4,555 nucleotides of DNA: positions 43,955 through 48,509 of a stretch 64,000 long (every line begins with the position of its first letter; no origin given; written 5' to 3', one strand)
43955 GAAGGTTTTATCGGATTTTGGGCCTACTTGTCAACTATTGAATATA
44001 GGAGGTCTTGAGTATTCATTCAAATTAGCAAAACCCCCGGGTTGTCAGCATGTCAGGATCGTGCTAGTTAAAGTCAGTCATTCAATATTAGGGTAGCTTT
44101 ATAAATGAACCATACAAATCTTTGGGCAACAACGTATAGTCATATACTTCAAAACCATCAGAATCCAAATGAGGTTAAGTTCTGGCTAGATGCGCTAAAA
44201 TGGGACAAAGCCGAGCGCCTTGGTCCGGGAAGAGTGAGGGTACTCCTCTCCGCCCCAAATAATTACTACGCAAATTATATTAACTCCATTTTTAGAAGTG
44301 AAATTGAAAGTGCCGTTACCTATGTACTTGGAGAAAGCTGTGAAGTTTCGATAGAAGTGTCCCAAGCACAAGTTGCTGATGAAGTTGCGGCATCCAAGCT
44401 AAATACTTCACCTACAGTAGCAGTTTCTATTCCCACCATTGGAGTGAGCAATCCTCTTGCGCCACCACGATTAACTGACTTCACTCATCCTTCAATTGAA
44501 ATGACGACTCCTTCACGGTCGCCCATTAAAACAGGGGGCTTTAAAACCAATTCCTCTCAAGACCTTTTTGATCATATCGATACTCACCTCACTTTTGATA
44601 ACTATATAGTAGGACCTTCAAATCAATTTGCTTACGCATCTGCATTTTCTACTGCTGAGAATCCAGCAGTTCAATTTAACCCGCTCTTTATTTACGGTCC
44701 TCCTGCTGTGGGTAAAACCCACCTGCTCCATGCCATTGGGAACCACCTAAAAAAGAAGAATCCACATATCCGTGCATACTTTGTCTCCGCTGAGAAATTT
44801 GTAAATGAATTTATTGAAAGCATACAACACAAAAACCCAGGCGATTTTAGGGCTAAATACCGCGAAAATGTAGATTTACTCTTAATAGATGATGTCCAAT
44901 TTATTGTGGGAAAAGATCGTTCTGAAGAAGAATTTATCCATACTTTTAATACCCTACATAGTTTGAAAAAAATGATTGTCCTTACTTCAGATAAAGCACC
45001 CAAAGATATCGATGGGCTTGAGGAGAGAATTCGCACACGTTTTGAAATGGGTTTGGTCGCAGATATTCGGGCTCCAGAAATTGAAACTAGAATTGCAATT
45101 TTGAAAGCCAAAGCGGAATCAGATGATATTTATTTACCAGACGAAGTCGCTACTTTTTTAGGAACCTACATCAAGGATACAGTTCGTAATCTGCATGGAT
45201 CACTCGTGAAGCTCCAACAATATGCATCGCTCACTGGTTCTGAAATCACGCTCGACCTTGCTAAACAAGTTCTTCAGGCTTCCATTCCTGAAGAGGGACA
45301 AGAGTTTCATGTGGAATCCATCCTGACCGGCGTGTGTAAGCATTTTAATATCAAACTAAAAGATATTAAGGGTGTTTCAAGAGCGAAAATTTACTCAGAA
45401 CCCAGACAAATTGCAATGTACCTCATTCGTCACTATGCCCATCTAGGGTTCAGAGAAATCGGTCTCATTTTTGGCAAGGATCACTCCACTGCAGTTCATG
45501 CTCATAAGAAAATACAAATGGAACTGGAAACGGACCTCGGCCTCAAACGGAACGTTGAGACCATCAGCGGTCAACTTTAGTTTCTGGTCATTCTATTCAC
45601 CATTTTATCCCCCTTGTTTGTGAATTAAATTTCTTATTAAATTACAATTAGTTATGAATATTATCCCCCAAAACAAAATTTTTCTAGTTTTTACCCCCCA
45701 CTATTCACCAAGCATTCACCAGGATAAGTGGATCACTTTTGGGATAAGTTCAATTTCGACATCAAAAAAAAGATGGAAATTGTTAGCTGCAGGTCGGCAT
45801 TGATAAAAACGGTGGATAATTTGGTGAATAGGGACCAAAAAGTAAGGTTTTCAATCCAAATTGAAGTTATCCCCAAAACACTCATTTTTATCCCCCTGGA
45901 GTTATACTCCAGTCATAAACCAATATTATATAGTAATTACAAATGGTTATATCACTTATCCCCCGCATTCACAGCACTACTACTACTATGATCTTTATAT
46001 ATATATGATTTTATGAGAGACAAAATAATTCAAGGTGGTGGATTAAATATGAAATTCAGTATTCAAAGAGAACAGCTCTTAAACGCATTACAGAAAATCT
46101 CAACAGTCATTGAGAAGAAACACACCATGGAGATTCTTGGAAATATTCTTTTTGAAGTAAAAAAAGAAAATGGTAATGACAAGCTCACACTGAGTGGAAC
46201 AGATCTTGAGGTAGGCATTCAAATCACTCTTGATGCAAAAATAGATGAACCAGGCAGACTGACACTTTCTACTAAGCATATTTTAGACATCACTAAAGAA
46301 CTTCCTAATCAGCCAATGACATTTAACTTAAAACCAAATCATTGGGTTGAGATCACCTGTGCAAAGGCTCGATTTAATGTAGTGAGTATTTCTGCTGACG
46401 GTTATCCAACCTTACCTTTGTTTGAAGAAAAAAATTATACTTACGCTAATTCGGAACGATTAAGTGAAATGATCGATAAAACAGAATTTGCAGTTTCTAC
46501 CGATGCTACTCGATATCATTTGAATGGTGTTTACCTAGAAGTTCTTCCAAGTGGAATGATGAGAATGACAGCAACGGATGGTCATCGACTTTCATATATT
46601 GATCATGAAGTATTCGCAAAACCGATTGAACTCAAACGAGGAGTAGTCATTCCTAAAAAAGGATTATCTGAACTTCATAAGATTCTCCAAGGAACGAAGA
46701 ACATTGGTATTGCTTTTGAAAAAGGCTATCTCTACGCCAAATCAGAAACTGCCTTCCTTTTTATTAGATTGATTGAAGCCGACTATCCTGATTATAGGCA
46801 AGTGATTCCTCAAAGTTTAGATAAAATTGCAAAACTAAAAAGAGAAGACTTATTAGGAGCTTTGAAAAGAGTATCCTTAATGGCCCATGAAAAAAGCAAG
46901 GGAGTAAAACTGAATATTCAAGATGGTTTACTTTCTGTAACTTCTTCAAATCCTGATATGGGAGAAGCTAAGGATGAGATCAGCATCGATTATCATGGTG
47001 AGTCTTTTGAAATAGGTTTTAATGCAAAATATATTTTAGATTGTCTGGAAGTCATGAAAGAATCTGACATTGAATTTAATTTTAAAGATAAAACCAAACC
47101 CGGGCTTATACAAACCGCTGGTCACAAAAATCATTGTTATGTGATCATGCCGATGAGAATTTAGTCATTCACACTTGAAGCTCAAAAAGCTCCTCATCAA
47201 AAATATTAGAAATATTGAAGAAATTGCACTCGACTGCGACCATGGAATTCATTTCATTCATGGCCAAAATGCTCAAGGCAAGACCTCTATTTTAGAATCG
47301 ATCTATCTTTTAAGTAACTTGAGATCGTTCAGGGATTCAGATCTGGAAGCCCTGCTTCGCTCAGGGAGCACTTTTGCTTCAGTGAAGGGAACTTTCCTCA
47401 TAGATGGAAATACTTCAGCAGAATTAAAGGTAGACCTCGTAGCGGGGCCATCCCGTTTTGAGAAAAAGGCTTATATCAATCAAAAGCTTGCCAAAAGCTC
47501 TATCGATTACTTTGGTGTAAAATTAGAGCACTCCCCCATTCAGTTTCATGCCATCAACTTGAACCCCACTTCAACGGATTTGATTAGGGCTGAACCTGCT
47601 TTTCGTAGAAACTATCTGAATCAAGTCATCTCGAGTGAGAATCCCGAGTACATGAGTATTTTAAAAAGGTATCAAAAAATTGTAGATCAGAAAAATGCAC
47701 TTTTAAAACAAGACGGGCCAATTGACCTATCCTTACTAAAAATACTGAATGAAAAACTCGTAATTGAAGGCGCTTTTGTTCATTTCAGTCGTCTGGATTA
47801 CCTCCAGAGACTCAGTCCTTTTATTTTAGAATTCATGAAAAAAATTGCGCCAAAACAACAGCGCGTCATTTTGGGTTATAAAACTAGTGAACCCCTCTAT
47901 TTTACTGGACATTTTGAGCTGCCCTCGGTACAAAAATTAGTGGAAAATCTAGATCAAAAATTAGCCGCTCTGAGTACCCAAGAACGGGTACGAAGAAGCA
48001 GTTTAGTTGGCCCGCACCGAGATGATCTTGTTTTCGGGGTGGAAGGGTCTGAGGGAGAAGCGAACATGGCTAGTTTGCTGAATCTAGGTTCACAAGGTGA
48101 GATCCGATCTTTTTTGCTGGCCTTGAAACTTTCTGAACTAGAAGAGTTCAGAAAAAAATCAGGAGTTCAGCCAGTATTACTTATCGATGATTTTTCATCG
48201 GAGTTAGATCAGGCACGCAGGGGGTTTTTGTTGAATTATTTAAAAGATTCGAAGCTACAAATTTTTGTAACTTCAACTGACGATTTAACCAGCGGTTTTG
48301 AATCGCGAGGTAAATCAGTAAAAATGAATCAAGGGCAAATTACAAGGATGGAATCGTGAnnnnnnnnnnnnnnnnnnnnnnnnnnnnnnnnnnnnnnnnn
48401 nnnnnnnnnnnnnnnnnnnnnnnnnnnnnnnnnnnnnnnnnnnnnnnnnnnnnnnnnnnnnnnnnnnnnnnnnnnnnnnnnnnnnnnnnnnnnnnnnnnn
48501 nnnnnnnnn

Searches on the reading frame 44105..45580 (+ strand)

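Call 66: search_protein_families(library=pfam, proteins=[window:44105-45580:+], max_evalue=0.001)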
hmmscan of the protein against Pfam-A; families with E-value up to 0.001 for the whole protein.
window:44105-45580:+ (491 aa): 9 families
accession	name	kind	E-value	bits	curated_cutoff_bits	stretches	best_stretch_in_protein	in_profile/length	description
PF00308.24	Bac_DnaA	-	1e-59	201.8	23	1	159-319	2-161/162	Bacterial DnaA ATPAse domain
PF08299.17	Bac_DnaA_C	-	6.5e-22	77.8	31.5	1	403-470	1-69/69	Bacterial dnaA protein helix-turn-helix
PF00004.35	AAA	-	2.4e-07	31.7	21.2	1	195-314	2-124/131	ATPase family associated with various cellular activities (AAA)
PF01695.23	IstB_IS21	-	6.6e-06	26.2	24.1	1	194-298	95-195/238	IstB-like ATP binding protein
PF01637.24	ATPase_2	-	4.7e-05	23.7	33.2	1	191-300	20-121/225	ATPase domain predominantly from Archaea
PF13191.12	AAA_16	-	5.3e-05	24.2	32.6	1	192-239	25-72/167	AAA ATPase domain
PF22688.2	Hda_lid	-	0.00017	21.9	27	1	328-390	3-65/65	Hda, lid domain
PF13173.12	AAA_14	-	0.00043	20.7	27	1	192-270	3-77/129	AAA domain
PF24883.2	NPHP3_N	-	0.00086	20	24.8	0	193-229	24-60/164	Nephrocystin 3, N-terminal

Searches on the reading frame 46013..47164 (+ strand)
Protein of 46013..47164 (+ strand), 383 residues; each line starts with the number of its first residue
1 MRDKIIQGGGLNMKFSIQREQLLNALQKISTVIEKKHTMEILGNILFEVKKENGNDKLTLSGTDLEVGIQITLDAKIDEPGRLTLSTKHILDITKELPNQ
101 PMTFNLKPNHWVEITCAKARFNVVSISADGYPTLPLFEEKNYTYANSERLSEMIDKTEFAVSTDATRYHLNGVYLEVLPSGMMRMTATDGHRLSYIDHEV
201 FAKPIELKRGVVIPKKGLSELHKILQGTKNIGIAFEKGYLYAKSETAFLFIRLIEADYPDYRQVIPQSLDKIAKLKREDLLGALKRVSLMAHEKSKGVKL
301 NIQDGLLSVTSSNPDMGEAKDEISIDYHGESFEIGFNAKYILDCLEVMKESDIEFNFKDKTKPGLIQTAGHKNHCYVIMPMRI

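Call 66: search_protein_families(library=pfam, proteins=[window:46013-47164:+], max_evalue=0.001)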
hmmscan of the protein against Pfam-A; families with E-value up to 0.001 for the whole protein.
window:46013-47164:+ (383 aa): 3 families
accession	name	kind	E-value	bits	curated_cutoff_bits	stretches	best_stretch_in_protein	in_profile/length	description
PF00712.24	DNA_pol3_beta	-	7.6e-38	129.8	24.4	2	13-135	1-120/120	DNA polymerase III beta subunit, N-terminal domain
PF02768.20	DNA_pol3_beta_3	-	2.3e-34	118.3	27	1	262-382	1-121/121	DNA polymerase III beta subunit, C-terminal domain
PF02767.21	DNA_pol3_beta_2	-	4.9e-25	88.5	27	1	147-260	4-116/116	DNA polymerase III beta subunit, central domain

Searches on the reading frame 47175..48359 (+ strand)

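Call 66: search_protein_families(library=pfam, proteins=[window:47175-48359:+], max_evalue=0.001)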
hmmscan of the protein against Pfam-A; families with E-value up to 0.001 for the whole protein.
window:47175-48359:+ (394 aa): 4 families
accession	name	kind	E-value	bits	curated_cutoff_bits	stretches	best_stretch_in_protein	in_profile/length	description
PF02463.25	SMC_N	-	1.2e-18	67.8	40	1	3-386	2-215/220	RecF/RecN/SMC N terminal domain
PF13175.12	AAA_15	-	1.1e-08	35.5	32.1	1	1-94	1-92/374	AAA ATPase domain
PF13476.12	AAA_23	-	6e-07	30.7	27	1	5-134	1-87/201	AAA domain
PF13304.12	AAA_21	-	5.1e-05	23.9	27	0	25-367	1-297/304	AAA domain, putative AbiEii toxin, Type IV TA system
